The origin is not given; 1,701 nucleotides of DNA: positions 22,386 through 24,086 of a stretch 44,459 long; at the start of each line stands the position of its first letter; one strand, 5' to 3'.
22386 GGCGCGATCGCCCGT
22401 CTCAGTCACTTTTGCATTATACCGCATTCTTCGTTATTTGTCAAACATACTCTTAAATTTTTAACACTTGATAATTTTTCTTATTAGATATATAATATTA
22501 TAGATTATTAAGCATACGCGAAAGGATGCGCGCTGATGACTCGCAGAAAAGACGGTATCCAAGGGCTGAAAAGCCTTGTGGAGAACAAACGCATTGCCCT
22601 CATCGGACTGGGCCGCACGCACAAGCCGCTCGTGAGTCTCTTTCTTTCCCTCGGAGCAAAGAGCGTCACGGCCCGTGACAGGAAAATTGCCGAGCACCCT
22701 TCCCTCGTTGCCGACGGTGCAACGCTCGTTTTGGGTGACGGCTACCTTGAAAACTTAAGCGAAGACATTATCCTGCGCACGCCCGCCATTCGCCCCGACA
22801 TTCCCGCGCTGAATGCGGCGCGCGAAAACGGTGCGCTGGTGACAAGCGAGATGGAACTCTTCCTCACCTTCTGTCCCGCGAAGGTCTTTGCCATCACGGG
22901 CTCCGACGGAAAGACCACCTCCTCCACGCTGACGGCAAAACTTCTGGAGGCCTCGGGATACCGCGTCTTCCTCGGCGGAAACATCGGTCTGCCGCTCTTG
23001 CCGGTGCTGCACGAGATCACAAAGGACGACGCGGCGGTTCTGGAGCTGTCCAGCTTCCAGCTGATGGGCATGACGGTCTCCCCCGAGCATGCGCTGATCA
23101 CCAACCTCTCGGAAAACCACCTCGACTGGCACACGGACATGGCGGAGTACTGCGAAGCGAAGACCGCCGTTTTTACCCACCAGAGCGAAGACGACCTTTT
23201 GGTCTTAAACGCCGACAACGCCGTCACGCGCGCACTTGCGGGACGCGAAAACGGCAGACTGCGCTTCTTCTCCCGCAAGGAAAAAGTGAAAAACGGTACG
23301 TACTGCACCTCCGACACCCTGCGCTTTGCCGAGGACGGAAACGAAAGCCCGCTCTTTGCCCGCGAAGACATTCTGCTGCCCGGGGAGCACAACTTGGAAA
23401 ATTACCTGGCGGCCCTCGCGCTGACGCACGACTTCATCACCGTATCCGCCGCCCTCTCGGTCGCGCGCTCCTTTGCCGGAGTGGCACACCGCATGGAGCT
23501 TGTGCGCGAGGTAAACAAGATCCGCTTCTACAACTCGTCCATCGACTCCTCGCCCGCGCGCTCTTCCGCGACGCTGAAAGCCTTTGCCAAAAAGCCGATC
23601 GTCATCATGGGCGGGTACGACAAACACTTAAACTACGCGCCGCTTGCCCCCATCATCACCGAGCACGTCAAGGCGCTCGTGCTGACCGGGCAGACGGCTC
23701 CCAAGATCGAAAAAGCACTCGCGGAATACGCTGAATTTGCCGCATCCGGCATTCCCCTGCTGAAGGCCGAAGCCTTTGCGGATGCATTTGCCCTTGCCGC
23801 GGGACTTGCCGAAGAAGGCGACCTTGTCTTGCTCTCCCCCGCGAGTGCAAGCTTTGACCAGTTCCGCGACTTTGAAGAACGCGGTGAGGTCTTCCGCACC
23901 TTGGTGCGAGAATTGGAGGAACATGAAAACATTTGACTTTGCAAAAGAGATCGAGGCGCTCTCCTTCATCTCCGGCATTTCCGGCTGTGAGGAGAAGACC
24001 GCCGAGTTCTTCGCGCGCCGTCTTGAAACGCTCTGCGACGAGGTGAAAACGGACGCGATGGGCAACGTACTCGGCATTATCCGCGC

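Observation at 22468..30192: murD heads a translationally coupled six-gene operon with three M42 aminopeptidases, an ATP-grasp ligase and an AsnB-type amidotransferase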

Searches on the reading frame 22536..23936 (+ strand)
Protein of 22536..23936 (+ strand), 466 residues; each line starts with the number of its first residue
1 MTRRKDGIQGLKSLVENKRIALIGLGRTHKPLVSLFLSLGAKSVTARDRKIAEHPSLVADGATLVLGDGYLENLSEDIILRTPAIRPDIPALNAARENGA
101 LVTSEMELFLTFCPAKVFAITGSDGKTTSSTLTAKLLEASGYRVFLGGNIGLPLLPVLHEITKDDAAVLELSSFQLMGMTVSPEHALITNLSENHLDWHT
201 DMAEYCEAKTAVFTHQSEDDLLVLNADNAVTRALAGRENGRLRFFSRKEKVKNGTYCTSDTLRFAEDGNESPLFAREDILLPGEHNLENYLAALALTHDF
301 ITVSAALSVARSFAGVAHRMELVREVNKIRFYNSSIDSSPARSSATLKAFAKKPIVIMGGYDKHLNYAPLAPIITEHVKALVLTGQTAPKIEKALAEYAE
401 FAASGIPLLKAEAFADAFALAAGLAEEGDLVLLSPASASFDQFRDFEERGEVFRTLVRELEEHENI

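Call 3: search_protein_families(library=pfam, proteins=[window:22536-23936:+])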
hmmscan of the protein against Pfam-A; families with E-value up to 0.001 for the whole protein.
window:22536-23936:+ (466 aa): 2 families
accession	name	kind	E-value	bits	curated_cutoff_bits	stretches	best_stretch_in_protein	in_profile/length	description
PF08245.18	Mur_ligase_M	-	3.6e-30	105.9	24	1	120-296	1-199/200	Mur ligase middle domain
PF02875.26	Mur_ligase_C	-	4.5e-10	40.9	28.4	1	318-436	1-126/127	Mur ligase, glutamate ligase domain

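Call 4: search_protein_families(library=ncbifam, proteins=[window:22536-23936:+])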
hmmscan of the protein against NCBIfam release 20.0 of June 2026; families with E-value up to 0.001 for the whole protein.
window:22536-23936:+ (466 aa): 20 families
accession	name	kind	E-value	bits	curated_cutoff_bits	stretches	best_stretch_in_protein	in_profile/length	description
TIGR01087.1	murD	equivalog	7.9e-102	341.6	211.95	1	20-458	2-440/441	UDP-N-acetylmuramoyl-L-alanine--D-glutamate ligase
TIGR01082.1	murC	equivalog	1.8e-26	93.3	335.1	1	57-332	40-320/449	UDP-N-acetylmuramate--L-alanine ligase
TIGR01085.1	murE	subfamily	2.3e-24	86.1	257.3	1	164-328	156-331/472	UDP-N-acetylmuramyl-tripeptide synthetase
NF001124.0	PRK00139.1-2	equivalog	1e-22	80.6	476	2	166-329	179-351/500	UDP-N-acetylmuramoyl-L-alanyl-D-glutamate--2,6-diaminopimelate ligase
NF001126.0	PRK00139.1-4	equivalog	5.7e-22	77.9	373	1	116-329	105-342/486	UDP-N-acetylmuramoyl-L-alanyl-D-glutamate--2,6-diaminopimelate ligase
TIGR01143.1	murF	subfamily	1.4e-21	77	288.6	1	113-395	72-374/418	UDP-N-acetylmuramoyl-tripeptide--D-alanyl-D-alanine ligase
NF008896.0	PRK11929.1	equivalog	2.4e-19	68.7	1023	1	165-323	181-349/965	bifunctional UDP-N-acetylmuramoyl-L-alanyl-D-glutamate--2,6-diaminopimelate ligase MurE/UDP-N-acetylmuramoyl-tripeptide--D-alanyl-D-alanine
NF001123.0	PRK00139.1-1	equivalog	5.1e-18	65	586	1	165-330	176-351/493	UDP-N-acetylmuramoyl-L-alanyl-D-glutamate--2,6-diaminopimelate ligase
NF053645.1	pMurC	equivalog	6e-17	61.5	560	1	75-239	61-235/492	pseudomurein biosynthesis peptide ligase pMurC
NF008041.0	PRK10773.1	equivalog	1e-15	57.4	551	1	113-309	98-303/453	UDP-N-acetylmuramoyl-tripeptide--D-alanyl-D-alanine ligase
NF053646.1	pMurD1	equivalog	1.8e-12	46.7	610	1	60-359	51-357/465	pseudomurein biosynthesis peptide ligase pMurD1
NF053647.1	pMurD2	equivalog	1.5e-11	43.9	550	1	115-251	99-238/405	pseudomurein biosynthesis peptide ligase pMurD2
NF053648.1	pMurE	equivalog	2.3e-08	33.2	600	1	175-300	182-300/464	pseudomurein biosynthesis peptide ligase pMurE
TIGR02068.2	cya_phycin_syn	equivalog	2.8e-08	32.3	850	1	186-251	568-635/862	cyanophycin synthetase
NF033197.0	F430_CfbE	equivalog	8.7e-08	31.5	250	1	114-397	98-397/430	coenzyme F430 synthase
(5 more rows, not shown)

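Call 30: find_related_loci(query=A2, collection=genome_contigs, flank=10000)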
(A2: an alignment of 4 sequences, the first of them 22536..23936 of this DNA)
Query A2 (466 aa) in genome_contigs; peptide patterns used: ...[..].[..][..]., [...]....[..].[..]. (x = any residue, [..] = any of these).
600 stretches matched a pattern (row limit reached: there are more); 598 encode a relative of the query (tblastn E <= 1e-3); the best 80 are kept; 80 distinct loci.
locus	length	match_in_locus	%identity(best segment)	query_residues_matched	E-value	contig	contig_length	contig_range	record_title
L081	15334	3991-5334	49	15-460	3e-137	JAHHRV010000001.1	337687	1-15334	MAG: Oscillospiraceae bacterium isolate MAG039 MAG039_1, whole genome shotgun sequence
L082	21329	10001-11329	50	18-460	9e-137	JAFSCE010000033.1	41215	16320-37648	MAG: Clostridia bacterium isolate RGIG3009 Goat_Rectum-3__c839149, whole genome shotgun sequence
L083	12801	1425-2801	47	8-462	1e-136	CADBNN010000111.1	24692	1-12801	MAG: Ruminococcaceae bacterium isolate RUG14132 genome assembly, contig: RUG14132_asm_111, whole genome shotgun sequence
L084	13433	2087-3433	50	15-465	2e-136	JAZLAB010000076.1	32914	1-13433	MAG: Faecousia sp. isolate T1900045082_TC20190076.MAGScoT_cleanbin_000012 SGB_4664_k141_1169391, whole genome shotgun se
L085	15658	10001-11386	45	5-461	1e-135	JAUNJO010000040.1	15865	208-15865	MAG: Eubacteriales bacterium isolate S2A_St_36 NODE_1117_length_15865_cov_10.528653, whole genome shotgun sequence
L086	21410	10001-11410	46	3-464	6e-135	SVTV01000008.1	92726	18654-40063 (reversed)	MAG: Oscillospiraceae bacterium isolate SIG704 NODE_5860_length_92726_cov_2.759079, whole genome shotgun sequence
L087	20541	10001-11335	50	17-461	1e-134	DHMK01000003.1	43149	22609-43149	MAG TPA_asm: Clostridiales bacterium UBA4644 UBA4644_contig_2449, whole genome shotgun sequence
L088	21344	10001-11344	49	13-460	3e-134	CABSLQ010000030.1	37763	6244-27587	MAG TPA_asm: uncultured Ruminococcaceae bacterium isolate MGYG-HGUT-02705 genome assembly, contig: GUT_GENOME158781_30,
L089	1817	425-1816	47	6-465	1e-144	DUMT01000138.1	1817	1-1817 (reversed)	MAG TPA_asm: Clostridiales bacterium isolate AS04akNAM_92 52922_AS04, whole genome shotgun sequence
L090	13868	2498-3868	46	13-464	1e-133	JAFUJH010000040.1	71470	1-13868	MAG: Ruminococcus sp. isolate RGIG4546 Roe_deer_Rectum-2__c241066, whole genome shotgun sequence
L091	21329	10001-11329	50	15-460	8e-134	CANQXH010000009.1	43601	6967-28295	MAG: uncultured Oscillospiraceae bacterium isolate Lapin-025__bin8 genome assembly, contig: Lapin-025__NODE_600_length_4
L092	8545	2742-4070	51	15-460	1e-133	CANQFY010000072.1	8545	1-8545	MAG: uncultured Oscillospiraceae bacterium isolate Lapin-005__bin85 genome assembly, contig: Lapin-005__NODE_11587_lengt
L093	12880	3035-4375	47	11-460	5e-133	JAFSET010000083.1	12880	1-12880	MAG: Oscillospiraceae bacterium isolate RGIG3076 Goat_Rectum-5__c544506, whole genome shotgun sequence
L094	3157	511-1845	49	13-460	6e-138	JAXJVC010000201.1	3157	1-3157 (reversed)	MAG: Oscillospiraceae bacterium isolate DOME_MAG_5484 5484_C0328_k141_340530, whole genome shotgun sequence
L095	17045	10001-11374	48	6-460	1e-132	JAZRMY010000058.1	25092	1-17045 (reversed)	MAG: Acutalibacteraceae bacterium isolate T1900045417_YK20190107.MAGScoT_cleanbin_000007 SGB_7030_k141_862393, whole gen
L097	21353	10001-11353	47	15-460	1e-132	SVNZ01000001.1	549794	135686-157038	MAG: Oscillospiraceae bacterium isolate SIG552 NODE_1_length_549794_cov_46.013674, whole genome shotgun sequence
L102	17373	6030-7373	48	15-460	1e-131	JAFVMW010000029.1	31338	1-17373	MAG: Oscillospiraceae bacterium isolate RGIG5208 Sheep_Cecum-3__c234, whole genome shotgun sequence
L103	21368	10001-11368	48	13-464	2e-131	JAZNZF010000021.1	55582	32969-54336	MAG: Acutalibacteraceae bacterium isolate T1900044770_TS20190236.MAGScoT_cleanbin_000010 SGB_2444_k141_1674697, whole ge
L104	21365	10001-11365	47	6-460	2e-131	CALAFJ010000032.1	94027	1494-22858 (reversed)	MAG TPA_asm: uncultured Clostridia bacterium isolate SRR1747018_bin.116_CONCOCT_v1.1_MAG genome assembly, contig: ERZ808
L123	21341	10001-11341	48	15-461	9e-130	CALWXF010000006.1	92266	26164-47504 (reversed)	MAG: uncultured Oscillospiraceae bacterium isolate BRZ_AP__bin21 genome assembly, contig: BRZ_AP__NODE_338_length_92266_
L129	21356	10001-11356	47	15-461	2e-129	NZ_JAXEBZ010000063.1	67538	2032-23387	MAG: Dysosmobacter sp. isolate SUG2871 k141_83360, whole genome shotgun sequence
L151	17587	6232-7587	49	13-460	6e-128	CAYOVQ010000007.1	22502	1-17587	MAG TPA_asm: uncultured Ruminococcus sp. isolate SRP315200_co2_497 genome assembly, contig: NODE_1907_length_22502_cov_2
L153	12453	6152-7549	44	3-460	6e-128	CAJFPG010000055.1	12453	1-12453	Candidatus Geddesella stercoravicola isolate Coassembly_mag_563 genome assembly, contig: MAGpy_11413_min2k_bin_563_fak87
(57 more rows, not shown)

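Call 34: search_protein_families(library=pfam, proteins=[L097:8876-9907:+, L097:11356-12132:+, L097:12136-13395:+, L097:6802-8253:-, L082:8975-9868:+, L082:13381-14106:+, L082:14116-15390:+, L081:5341-6063:+, L081:2025-3224:+, L081:6874-7983:+])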
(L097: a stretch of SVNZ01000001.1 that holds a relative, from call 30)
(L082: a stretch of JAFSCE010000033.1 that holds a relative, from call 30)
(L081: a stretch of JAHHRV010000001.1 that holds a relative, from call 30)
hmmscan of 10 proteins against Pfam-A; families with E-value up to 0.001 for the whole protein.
L097:8876-9907:+ (343 aa): 1 family
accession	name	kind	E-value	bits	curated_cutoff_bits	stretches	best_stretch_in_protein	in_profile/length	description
PF01594.21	AI-2E_transport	-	3.2e-26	92.8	34.3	1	19-303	4-301/327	AI-2E family transporter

L097:11356-12132:+ (258 aa): 5 families
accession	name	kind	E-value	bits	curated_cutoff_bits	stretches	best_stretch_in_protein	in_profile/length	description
PF00583.31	Acetyltransf_1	-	3.2e-10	40.7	20.7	1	137-245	6-116/116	Acetyltransferase (GNAT) family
PF08445.16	FR47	-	8.9e-09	35.7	22.1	1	189-247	18-79/86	FR47-like protein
PF13508.13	Acetyltransf_7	-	8.1e-08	33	27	1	176-246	11-83/84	Acetyltransferase (GNAT) domain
PF13527.13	Acetyltransf_9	-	4e-05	24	25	1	191-247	71-126/127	Acetyltransferase (GNAT) domain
PF12746.13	GNAT_acetyltran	-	0.00051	20.2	26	1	173-251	162-240/243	GNAT acetyltransferase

L097:12136-13395:+ (419 aa): 2 families
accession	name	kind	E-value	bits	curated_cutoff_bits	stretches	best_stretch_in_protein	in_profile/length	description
PF06838.17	Met_gamma_lyase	-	1.8e-175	583.8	24.2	1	13-414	3-404/405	Methionine gamma-lyase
PF01053.26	Cys_Met_Meta_PP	-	1.2e-06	27.8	27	1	58-249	42-214/381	Cys/Met metabolism PLP-dependent enzyme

L097:6802-8253:- (483 aa): 4 families
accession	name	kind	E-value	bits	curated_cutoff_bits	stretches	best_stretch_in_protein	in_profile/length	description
PF17956.6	NAPRTase_C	-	1.5e-39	135.4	23.3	1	365-474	2-111/111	Nicotinate phosphoribosyltransferase C-terminal domain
PF17767.7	NAPRTase_N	-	5.2e-39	133.9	32.6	1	11-135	1-125/125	Nicotinate phosphoribosyltransferase (NAPRTase) N-terminal domain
PF04095.22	NAPRTase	-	1.4e-06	28.7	20.8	1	156-360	3-221/239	Nicotinate phosphoribosyltransferase (NAPRTase) family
PF02749.22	QRPTase_N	-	2e-06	28.3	27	1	93-138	38-82/82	Quinolinate phosphoribosyl transferase, N-terminal domain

L082:8975-9868:+ (297 aa): 1 family
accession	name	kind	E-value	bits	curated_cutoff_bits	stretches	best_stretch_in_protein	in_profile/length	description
PF04018.18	VCA0040-like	-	9.4e-32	111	26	1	17-252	1-229/246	Undecaprenyl phosphate translocase-like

L082:13381-14106:+ (241 aa): 5 families
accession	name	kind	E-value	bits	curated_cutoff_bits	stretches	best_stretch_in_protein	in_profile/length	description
PF08445.16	FR47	-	1.1e-11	45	22.1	1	173-232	19-80/86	FR47-like protein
PF00583.31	Acetyltransf_1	-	1.7e-11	44.8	20.7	1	128-229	11-116/116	Acetyltransferase (GNAT) family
PF13508.13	Acetyltransf_7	-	5.2e-08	33.6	27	1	157-230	9-83/84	Acetyltransferase (GNAT) domain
PF12746.13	GNAT_acetyltran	-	8e-08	32.6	26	1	155-234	161-239/243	GNAT acetyltransferase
PF13527.13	Acetyltransf_9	-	0.00065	20.1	25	0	176-230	73-125/127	Acetyltransferase (GNAT) domain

L082:14116-15390:+ (424 aa): 2 families
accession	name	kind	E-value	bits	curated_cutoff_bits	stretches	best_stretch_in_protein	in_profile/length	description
PF06838.17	Met_gamma_lyase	-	2.5e-176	586.6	24.2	1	14-416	3-404/405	Methionine gamma-lyase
PF01053.26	Cys_Met_Meta_PP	-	3.2e-05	23.1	27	1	43-258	26-222/381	Cys/Met metabolism PLP-dependent enzyme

L081:5341-6063:+ (240 aa): 3 families
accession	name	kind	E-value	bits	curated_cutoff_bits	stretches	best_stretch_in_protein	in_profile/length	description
PF01128.25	IspD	-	7.3e-62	209.4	27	1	21-237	3-220/221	2-C-methyl-D-erythritol 4-phosphate cytidylyltransferase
PF12804.13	NTP_transf_3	-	7.2e-15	56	27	1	21-150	1-124/160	MobA-like NTP transferase domain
PF02348.25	CTP_transf_3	-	1.3e-06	28.8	22.6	1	22-136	2-114/217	Cytidylyltransferase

L081:2025-3224:+ (399 aa): 4 families
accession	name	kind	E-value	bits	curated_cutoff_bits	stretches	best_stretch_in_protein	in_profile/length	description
PF00009.33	GTP_EFTU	-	4.5e-65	219.2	26.5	1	10-206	1-188/188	Elongation factor Tu GTP binding domain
PF03143.23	GTP_EFTU_D3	-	1.7e-39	134.8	27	1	303-397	1-105/106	Elongation factor Tu C-terminal domain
PF03144.31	GTP_EFTU_D2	-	4.7e-22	78.6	30.3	1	229-299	1-73/73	Elongation factor Tu domain 2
PF01926.29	MMR_HSR1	-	0.00012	22.6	21.9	1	15-134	2-111/113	50S ribosome-binding GTPase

L081:6874-7983:+ (369 aa): 3 families
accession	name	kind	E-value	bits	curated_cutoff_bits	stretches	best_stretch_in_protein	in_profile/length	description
PF00266.25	Aminotran_5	-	4.3e-65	220.5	21.5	1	2-357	1-371/371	Aminotransferase class-V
PF01212.27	Beta_elim_lyase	-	6.4e-07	29.4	27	1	18-210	11-213/288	Beta-eliminating lyase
PF01041.23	DegT_DnrJ_EryC1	-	1.4e-05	25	19.8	1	63-176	41-152/360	DegT/DnrJ/EryC1/StrS aminotransferase family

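Call 50: search_protein_families(library=pfam, proteins=[L088:8577-9764:-, L091:8037-9524:-, L123:9517-10011:+, L084:671-1438:-, L153:4480-6150:+, L102:7793-9259:-, L129:11407-12102:+, L104:8954-9961:+, L103:7707-9827:-, L151:5269-6192:+])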
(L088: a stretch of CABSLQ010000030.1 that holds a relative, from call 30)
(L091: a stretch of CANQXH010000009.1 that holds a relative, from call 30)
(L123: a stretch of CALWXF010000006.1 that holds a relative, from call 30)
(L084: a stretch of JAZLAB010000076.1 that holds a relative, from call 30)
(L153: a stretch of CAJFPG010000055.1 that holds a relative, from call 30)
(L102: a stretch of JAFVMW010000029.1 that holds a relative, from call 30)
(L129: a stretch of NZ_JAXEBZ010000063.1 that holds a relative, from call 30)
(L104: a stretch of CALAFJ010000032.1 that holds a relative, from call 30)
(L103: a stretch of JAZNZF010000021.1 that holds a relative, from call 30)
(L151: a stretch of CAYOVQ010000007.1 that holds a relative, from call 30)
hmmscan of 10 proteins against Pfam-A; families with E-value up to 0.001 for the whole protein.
L088:8577-9764:- (395 aa): 6 families
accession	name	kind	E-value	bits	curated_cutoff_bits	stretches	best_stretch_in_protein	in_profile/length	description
PF14446.12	Prok-RING_1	-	1.1e-22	80.1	29.1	1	57-109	2-54/54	Prokaryotic RING finger family 1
PF10947.13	DUF2628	-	3.4e-10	40.7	23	1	230-345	9-90/93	Protein of unknown function (DUF2628)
PF12773.13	DZR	-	3.9e-06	27.4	27.3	1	133-155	1-23/45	Double zinc ribbon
PF13240.11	Zn_Ribbon_1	-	4.4e-06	26.7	25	1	133-154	2-23/23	zinc-ribbon domain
PF13248.11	Zn_ribbon_3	-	2.1e-05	24.2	27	0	133-154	5-26/26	zinc-ribbon domain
PF07282.18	Cas12f1-like_TNB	-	0.00098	19.7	26.3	0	61-87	30-52/60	Cas12f1-like, TNB domain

L091:8037-9524:- (495 aa): 0 families

L123:9517-10011:+ (164 aa): 0 families

L084:671-1438:- (255 aa): 1 family
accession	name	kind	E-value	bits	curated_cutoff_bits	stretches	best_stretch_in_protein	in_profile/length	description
PF02811.25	PHP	-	3.6e-13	50.6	26.4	1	5-188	2-162/164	PHP domain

L153:4480-6150:+ (556 aa): 5 families
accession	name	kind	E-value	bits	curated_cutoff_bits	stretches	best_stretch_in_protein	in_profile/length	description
PF22505.1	RNase_J_b_CASP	-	2.9e-52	176.2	27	1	223-348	1-126/126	Ribonuclease J, beta-CASP domain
PF17770.6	RNase_J_C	-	1.4e-30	106.7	23.8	1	454-556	1-102/102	Ribonuclease J C-terminal domain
PF12706.13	Lactamase_B_2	-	7.8e-11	42.4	27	1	60-168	26-148/200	Beta-lactamase superfamily domain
PF00753.33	Lactamase_B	-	1.7e-10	41.6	22.7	1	55-163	34-150/196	Metallo-beta-lactamase superfamily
PF07521.17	RMMBL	-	4.8e-10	39.7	21.6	1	361-407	9-57/63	Zn-dependent metallo-hydrolase RNA specificity domain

L102:7793-9259:- (488 aa): 0 families

L129:11407-12102:+ (231 aa): 1 family
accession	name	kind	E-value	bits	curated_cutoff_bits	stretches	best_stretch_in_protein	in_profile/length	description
PF09560.15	Spore_YunB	-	1.5e-31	108.8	25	1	121-210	2-91/91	Sporulation protein YunB (Spo_YunB)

L104:8954-9961:+ (335 aa): 0 families

L103:7707-9827:- (706 aa): 9 families
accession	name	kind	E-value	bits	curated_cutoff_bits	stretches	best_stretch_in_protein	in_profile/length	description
PF16921.10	Tex_YqgF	-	4.1e-54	182.8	27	1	313-438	1-126/126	Tex protein YqgF-like domain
PF12836.13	HHH_3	-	1.2e-28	99.4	27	1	478-542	1-65/65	Helix-hairpin-helix motif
PF09371.15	Tex_N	-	1.7e-26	92.2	32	1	1-74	1-74/75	Tex-like protein N-terminal domain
PF22706.1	Tex_central_region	-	2.3e-22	80.3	27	1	140-297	9-178/178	Tex central region-like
PF00575.29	S1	-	5.7e-20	71.9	22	1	631-702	3-74/74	S1 RNA binding domain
PF17674.7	HHH_9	-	2.1e-19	70.6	23.1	1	548-612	1-70/70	HHH domain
PF14635.12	HHH_7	-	9.1e-09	36.1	27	1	451-543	5-103/104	Helix-hairpin-helix motif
PF14639.11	YqgF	-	6.7e-07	29.7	35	1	394-445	91-147/150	Holliday-junction resolvase-like of SPT6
PF23459.1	S1_RRP5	-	1.4e-06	29.2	27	1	630-700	1-71/72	RRP5 S1 domain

L151:5269-6192:+ (307 aa): 1 family
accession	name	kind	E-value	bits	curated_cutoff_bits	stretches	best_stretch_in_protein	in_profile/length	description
PF02557.22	VanY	-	4.6e-35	120.7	25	1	140-263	3-131/132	D-alanyl-D-alanine carboxypeptidase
